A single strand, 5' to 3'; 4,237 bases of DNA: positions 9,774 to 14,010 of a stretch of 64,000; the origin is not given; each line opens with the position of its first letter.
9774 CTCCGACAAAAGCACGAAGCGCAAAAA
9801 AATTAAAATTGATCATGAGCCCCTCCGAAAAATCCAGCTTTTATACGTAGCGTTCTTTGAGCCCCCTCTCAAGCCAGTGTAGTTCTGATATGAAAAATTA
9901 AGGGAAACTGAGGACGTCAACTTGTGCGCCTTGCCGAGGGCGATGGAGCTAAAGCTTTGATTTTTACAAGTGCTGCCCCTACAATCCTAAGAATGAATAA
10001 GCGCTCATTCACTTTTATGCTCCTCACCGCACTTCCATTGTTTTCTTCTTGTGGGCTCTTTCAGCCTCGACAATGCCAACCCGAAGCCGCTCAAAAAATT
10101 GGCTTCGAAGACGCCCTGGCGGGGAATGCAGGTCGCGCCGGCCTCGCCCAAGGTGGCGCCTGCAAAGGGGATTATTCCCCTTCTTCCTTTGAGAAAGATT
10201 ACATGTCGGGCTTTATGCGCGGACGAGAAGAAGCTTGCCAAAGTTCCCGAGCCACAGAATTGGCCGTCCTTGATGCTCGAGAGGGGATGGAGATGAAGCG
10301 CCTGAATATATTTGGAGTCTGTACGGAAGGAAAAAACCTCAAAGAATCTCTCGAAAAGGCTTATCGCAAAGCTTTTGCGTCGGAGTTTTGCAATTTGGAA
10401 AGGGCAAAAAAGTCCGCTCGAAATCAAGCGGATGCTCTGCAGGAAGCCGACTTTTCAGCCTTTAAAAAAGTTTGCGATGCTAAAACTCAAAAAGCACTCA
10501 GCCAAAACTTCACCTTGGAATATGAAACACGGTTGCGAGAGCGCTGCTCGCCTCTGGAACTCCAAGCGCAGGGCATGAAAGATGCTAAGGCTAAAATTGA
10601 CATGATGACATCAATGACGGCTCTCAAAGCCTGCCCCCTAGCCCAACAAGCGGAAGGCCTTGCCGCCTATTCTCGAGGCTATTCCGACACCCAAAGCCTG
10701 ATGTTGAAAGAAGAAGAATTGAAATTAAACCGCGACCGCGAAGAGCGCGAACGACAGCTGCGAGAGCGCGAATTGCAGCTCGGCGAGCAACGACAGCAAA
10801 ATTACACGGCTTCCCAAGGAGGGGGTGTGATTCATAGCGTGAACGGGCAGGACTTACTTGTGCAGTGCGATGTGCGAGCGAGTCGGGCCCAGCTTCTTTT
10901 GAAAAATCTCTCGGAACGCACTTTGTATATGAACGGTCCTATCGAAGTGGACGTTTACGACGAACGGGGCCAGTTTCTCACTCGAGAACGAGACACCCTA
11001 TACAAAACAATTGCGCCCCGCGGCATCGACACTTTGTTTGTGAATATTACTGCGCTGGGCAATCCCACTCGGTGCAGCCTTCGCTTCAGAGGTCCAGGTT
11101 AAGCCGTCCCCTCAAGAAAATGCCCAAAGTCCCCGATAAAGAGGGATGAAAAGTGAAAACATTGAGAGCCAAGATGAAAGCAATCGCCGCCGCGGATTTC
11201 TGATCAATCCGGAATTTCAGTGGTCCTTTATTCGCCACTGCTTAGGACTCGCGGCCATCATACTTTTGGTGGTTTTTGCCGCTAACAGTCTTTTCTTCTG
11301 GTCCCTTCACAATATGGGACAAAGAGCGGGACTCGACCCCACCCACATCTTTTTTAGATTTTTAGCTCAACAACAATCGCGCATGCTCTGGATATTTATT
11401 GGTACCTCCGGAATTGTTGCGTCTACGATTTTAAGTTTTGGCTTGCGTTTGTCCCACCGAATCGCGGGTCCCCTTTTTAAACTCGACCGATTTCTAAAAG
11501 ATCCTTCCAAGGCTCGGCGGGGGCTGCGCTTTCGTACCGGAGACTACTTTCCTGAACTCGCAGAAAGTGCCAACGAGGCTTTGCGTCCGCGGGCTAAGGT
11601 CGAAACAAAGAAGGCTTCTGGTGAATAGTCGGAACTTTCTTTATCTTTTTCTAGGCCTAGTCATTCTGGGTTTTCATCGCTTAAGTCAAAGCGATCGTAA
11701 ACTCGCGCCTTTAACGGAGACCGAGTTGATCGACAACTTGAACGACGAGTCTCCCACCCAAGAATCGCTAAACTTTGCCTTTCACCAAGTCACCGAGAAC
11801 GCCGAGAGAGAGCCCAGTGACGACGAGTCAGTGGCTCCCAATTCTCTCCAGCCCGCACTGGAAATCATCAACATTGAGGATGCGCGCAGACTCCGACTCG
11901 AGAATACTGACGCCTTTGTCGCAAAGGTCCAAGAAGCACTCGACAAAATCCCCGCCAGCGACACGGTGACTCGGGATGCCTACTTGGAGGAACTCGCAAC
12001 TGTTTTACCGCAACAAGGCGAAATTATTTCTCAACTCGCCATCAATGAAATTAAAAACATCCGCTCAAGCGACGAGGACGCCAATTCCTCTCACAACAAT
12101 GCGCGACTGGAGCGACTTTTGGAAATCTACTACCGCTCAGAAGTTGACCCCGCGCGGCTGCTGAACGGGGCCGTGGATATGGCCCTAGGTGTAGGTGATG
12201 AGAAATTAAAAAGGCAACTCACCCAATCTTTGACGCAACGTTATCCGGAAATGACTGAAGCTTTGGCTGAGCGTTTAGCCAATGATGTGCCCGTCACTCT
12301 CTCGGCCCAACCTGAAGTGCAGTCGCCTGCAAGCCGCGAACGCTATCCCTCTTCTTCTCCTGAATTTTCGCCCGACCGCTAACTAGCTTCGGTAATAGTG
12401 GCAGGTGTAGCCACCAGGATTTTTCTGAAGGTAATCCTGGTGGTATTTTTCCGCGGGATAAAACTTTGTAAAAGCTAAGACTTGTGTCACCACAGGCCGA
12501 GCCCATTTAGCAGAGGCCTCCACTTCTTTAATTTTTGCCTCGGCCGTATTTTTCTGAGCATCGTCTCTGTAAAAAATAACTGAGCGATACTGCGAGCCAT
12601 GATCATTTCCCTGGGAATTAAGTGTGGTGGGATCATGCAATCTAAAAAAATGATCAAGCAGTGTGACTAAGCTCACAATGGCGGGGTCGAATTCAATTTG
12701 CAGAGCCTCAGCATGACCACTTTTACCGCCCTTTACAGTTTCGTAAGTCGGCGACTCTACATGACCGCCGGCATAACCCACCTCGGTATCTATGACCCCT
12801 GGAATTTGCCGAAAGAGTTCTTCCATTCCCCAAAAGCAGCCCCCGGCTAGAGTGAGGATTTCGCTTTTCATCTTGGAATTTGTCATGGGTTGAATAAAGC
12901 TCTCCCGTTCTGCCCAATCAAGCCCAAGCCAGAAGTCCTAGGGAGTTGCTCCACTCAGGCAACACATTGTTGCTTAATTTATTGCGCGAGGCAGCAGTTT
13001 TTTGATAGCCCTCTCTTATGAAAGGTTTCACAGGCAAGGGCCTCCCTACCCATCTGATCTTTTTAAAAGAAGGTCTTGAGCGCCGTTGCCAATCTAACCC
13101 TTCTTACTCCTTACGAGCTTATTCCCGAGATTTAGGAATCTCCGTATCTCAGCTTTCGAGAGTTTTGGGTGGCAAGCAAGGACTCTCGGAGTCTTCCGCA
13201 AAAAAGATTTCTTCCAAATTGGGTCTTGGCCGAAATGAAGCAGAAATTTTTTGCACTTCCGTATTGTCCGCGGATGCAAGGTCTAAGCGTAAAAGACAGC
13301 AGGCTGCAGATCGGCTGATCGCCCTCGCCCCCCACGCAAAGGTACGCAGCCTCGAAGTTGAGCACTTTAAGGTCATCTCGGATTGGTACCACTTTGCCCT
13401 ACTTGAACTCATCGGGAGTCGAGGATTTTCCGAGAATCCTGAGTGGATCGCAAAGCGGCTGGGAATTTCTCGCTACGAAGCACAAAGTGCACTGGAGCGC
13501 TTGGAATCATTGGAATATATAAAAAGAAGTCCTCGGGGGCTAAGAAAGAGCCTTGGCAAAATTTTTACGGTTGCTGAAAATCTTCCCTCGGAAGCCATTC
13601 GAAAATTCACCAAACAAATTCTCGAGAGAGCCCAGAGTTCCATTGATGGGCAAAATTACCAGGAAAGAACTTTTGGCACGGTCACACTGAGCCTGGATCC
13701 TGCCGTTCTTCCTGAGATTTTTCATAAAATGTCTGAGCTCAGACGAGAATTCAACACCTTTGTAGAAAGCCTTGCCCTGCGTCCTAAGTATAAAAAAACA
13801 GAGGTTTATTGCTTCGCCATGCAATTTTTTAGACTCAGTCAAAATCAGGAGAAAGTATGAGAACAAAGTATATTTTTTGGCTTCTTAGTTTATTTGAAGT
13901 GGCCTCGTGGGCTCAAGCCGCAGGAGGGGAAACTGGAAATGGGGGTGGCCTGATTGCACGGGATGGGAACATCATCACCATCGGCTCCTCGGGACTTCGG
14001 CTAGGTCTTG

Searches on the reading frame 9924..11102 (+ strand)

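Call 15: search_protein_families(library=pfam, proteins=[window:9924-11102:+])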
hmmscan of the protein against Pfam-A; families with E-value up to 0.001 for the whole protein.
window:9924-11102:+ (392 aa): 1 family
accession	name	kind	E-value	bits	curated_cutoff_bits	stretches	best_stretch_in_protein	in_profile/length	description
PF10973.13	DUF2799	-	0.00028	21.7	25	0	57-150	3-84/86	Protein of unknown function (DUF2799)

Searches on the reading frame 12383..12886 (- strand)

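Call 16: search_protein_families(library=pfam, proteins=[window:12383-12886:-])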
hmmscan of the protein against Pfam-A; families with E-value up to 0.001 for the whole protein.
window:12383-12886:- (167 aa): 1 family
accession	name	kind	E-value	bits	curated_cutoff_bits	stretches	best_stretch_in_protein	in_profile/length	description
PF01625.27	PMSR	-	7.3e-66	221.6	23.7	1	12-161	3-152/153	Peptide methionine sulfoxide reductase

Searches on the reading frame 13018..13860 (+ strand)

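Call 16: search_protein_families(library=pfam, proteins=[window:13018-13860:+])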
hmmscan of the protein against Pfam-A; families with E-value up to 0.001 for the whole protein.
window:13018-13860:+ (280 aa): 2 families
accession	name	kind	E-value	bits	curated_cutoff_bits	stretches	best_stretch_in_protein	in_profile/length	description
PF14394.12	DUF4423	-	2.5e-38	131.9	30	1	105-273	3-165/165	Domain of unknown function (DUF4423)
PF12802.13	MarR_2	-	5.7e-05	23.6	27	1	140-173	22-57/61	MarR family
